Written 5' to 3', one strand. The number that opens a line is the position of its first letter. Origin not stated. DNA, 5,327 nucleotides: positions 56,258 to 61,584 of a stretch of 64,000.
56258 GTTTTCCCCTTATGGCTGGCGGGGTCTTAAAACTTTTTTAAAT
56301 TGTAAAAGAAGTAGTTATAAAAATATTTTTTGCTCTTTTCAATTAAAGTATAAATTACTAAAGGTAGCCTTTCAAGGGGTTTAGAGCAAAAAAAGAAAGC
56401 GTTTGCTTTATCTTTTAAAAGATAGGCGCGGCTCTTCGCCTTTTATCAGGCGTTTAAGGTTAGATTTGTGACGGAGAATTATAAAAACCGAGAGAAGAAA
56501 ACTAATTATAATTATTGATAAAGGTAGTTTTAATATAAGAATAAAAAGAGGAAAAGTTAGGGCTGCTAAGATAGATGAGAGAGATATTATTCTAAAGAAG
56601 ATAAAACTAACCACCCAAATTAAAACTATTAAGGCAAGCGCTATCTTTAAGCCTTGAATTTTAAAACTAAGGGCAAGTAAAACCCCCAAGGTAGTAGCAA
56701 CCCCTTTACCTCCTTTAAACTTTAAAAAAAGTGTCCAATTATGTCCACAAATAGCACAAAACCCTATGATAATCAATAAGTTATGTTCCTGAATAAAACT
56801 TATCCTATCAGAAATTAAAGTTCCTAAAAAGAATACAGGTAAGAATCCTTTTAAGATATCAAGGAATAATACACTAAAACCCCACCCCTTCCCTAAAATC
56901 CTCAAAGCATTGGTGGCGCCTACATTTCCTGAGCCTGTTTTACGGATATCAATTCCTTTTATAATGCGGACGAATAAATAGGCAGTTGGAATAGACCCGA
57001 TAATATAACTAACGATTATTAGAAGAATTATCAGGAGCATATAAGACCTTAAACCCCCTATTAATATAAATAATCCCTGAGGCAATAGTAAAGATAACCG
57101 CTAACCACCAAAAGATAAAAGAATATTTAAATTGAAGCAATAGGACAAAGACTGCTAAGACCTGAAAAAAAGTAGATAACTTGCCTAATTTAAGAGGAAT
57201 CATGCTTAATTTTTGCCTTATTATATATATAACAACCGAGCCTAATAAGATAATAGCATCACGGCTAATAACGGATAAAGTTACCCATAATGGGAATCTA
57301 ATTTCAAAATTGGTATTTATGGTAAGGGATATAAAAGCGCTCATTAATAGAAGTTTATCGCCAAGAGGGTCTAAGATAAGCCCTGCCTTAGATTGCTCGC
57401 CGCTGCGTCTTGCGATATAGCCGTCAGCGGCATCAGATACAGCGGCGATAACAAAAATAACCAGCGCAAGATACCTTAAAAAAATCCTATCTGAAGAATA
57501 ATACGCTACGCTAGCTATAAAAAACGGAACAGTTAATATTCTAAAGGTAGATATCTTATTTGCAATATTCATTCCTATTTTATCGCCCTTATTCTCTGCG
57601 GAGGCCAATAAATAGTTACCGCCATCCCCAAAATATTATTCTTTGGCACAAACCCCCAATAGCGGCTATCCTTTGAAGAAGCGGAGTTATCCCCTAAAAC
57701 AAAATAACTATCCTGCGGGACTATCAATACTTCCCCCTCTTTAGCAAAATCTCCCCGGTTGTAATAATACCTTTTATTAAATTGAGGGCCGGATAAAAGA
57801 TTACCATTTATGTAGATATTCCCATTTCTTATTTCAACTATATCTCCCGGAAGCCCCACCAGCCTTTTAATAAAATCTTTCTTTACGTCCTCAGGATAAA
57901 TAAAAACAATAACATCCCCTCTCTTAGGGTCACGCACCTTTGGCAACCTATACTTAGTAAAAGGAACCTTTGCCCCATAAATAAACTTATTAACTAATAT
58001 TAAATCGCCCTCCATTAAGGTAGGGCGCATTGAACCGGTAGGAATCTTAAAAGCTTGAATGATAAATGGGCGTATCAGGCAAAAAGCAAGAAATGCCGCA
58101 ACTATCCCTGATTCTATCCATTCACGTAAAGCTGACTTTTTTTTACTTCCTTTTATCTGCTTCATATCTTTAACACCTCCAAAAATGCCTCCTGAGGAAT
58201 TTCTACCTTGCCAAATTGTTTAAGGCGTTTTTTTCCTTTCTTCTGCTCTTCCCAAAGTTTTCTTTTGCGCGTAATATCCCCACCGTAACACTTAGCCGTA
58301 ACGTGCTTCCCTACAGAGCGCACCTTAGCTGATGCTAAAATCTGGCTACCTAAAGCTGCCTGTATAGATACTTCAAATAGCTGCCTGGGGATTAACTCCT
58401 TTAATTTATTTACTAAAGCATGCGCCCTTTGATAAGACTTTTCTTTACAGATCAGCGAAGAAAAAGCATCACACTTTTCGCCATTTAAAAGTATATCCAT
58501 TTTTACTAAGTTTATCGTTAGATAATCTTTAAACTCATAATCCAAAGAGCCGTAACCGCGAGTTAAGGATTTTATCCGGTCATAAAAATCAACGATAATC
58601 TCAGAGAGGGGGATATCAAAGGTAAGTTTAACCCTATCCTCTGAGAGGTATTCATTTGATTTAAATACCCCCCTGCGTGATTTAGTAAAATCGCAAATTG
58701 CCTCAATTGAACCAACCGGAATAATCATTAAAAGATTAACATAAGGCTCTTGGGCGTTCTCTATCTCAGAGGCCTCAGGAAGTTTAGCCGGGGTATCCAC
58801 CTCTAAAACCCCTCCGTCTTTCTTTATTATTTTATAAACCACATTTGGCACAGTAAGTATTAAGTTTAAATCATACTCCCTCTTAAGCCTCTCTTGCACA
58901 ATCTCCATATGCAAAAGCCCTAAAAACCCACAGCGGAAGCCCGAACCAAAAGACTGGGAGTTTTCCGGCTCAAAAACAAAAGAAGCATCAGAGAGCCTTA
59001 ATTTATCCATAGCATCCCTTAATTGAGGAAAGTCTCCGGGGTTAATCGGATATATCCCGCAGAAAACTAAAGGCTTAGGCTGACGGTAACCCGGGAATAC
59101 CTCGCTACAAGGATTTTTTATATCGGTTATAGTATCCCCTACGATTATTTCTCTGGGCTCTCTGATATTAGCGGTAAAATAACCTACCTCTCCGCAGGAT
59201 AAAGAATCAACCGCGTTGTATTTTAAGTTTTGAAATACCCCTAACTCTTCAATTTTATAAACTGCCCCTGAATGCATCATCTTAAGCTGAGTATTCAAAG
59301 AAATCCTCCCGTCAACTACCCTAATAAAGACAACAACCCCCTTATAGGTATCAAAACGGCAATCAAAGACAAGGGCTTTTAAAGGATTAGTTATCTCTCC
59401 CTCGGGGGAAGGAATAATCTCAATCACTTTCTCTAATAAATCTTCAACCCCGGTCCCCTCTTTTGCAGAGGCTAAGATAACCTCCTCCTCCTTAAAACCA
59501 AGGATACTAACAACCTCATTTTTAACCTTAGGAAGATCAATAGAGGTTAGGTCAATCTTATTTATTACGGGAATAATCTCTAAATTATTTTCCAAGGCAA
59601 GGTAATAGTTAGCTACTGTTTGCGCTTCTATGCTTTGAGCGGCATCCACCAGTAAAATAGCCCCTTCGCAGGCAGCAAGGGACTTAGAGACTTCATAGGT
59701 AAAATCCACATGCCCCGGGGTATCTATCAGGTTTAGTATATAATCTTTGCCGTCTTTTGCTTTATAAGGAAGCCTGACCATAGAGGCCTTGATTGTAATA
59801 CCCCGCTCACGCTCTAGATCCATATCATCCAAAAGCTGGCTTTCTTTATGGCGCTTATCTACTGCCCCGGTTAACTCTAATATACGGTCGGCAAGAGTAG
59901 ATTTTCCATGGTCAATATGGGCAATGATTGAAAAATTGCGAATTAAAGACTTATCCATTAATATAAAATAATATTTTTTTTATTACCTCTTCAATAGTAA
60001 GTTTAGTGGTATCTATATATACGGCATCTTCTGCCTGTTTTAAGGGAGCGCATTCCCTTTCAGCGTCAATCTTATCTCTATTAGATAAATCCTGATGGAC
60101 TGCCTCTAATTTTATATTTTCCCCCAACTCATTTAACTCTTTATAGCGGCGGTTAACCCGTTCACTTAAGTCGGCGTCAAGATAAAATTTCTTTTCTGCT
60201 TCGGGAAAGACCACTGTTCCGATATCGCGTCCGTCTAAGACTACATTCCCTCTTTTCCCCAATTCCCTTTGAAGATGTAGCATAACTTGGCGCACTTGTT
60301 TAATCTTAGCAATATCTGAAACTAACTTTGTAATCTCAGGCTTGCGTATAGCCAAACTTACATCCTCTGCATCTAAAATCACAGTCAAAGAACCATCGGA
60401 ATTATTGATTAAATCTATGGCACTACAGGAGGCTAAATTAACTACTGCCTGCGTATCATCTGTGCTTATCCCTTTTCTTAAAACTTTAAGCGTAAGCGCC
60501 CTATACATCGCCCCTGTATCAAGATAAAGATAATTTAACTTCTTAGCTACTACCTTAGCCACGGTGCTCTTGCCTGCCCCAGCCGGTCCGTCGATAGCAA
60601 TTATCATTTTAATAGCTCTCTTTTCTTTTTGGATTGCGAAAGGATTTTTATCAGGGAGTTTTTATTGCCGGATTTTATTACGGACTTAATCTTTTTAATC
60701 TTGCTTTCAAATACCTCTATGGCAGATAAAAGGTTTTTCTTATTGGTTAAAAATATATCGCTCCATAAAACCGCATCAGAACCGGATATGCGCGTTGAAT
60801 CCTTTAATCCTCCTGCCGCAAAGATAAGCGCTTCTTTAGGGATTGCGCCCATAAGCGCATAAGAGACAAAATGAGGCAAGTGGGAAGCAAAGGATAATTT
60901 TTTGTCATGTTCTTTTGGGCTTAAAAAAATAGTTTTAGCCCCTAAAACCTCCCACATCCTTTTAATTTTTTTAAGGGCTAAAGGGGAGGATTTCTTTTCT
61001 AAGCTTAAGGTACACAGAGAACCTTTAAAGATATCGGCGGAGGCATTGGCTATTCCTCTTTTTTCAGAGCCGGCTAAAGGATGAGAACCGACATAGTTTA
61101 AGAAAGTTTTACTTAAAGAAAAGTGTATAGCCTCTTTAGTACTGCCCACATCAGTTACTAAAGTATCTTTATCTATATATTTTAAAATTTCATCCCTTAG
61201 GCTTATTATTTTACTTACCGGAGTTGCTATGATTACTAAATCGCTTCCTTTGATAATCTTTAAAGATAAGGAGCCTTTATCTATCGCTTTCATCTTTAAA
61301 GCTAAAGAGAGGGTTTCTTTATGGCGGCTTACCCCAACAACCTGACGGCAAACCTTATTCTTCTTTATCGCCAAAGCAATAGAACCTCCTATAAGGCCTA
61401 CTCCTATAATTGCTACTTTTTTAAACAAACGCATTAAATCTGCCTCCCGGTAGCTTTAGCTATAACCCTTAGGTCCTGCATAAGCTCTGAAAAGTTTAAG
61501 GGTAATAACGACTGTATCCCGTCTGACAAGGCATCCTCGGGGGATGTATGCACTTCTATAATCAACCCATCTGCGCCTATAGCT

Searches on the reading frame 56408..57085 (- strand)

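Call 15: search_protein_families(library=pfam, max_evalue=0.00001, proteins=[window:56408-57085:-])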
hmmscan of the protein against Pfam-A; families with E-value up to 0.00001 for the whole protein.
window:56408-57085:- (225 aa): 1 family
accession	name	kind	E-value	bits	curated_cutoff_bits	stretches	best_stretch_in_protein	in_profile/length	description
PF02660.20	G3P_acyltransf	-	2.4e-53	181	24.1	1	25-213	1-164/164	Glycerol-3-phosphate acyltransferase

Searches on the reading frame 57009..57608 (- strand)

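Call 15: search_protein_families(library=pfam, max_evalue=0.00001, proteins=[window:57009-57608:-])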
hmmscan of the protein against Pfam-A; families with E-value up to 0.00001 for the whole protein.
window:57009-57608:- (199 aa): 1 family
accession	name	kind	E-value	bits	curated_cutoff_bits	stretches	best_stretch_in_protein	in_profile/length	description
PF01066.26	CDP-OH_P_transf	-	2.3e-30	106.4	22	1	13-175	1-151/152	CDP-alcohol phosphatidyltransferase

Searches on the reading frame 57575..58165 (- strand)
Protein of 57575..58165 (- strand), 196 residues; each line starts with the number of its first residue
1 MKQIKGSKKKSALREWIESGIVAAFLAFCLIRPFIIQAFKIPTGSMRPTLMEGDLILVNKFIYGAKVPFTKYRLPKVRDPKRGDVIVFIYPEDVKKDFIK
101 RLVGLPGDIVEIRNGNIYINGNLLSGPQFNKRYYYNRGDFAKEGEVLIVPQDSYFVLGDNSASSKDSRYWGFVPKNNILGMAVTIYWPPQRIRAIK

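Call 15: search_protein_families(library=pfam, max_evalue=0.00001, proteins=[window:57575-58165:-])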
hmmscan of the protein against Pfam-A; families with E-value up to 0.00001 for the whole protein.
window:57575-58165:- (196 aa): 1 family
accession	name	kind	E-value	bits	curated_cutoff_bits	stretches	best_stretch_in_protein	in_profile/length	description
PF10502.14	Peptidase_S26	-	4.7e-51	173.5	22.9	1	14-187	2-168/168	Signal peptidase, peptidase S26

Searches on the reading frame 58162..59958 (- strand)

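Call 16: search_protein_families(library=pfam, max_evalue=0.00001, proteins=[window:58162-59958:-])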
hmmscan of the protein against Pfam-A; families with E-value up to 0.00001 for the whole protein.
window:58162-59958:- (598 aa): 5 families
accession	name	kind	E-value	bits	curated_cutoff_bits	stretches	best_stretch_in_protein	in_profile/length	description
PF00009.33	GTP_EFTU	-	6.3e-55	186.1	26.5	1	6-184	3-188/188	Elongation factor Tu GTP binding domain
PF06421.17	LepA_C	-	1.2e-41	141.6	29.7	1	491-597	1-107/107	GTP-binding protein LepA C-terminus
PF00679.30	EFG_C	-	2.5e-17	63.1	27.9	1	403-488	3-87/89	Elongation factor G C-terminus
PF03144.31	GTP_EFTU_D2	-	8.2e-07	29.8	30.3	1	207-278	1-73/73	Elongation factor Tu domain 2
PF14492.12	EFG_III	-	1.1e-06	29.1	27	1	294-368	2-73/75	Elongation Factor G, domain III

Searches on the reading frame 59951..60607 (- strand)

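Call 16: search_protein_families(library=pfam, max_evalue=0.00001, proteins=[window:59951-60607:-])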
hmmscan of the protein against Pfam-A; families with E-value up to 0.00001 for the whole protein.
window:59951-60607:- (218 aa): 3 families
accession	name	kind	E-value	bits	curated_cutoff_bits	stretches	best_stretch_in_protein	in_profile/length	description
PF02224.24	Cytidylate_kin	-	7.9e-76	254.9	26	1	3-217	1-210/211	Cytidylate kinase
PF13189.12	Cytidylate_kin2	-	6.9e-08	33.3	28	1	2-169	1-142/176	Cytidylate kinase-like family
PF13238.12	AAA_18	-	5.7e-07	30.5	29.4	1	3-157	1-111/128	AAA domain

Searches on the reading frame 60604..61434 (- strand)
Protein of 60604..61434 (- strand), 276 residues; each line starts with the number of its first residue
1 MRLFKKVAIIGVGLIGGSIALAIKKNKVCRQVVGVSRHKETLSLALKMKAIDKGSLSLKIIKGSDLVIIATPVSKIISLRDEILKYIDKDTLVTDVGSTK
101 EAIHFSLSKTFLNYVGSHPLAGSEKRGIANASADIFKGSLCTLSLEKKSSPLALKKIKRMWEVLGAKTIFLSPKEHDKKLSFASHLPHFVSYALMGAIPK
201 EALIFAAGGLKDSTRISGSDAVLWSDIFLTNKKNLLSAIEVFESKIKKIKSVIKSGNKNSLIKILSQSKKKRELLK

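Call 16: search_protein_families(library=pfam, max_evalue=0.00001, proteins=[window:60604-61434:-])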
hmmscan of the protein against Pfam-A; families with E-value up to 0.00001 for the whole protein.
window:60604-61434:- (276 aa): 3 families
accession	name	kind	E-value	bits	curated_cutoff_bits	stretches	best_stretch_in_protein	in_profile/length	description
PF02153.23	PDH_N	-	1.8e-30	105.9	26.5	1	19-169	1-153/154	Prephenate dehydrogenase, nucleotide-binding domain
PF20463.3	PDH_C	-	9.8e-23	80.9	22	1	172-266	1-101/102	Prephenate dehydrogenase, dimerization domain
PF03807.23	F420_oxidored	-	2e-07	31.9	21.6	1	6-96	1-91/94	NADP oxidoreductase coenzyme F420-dependent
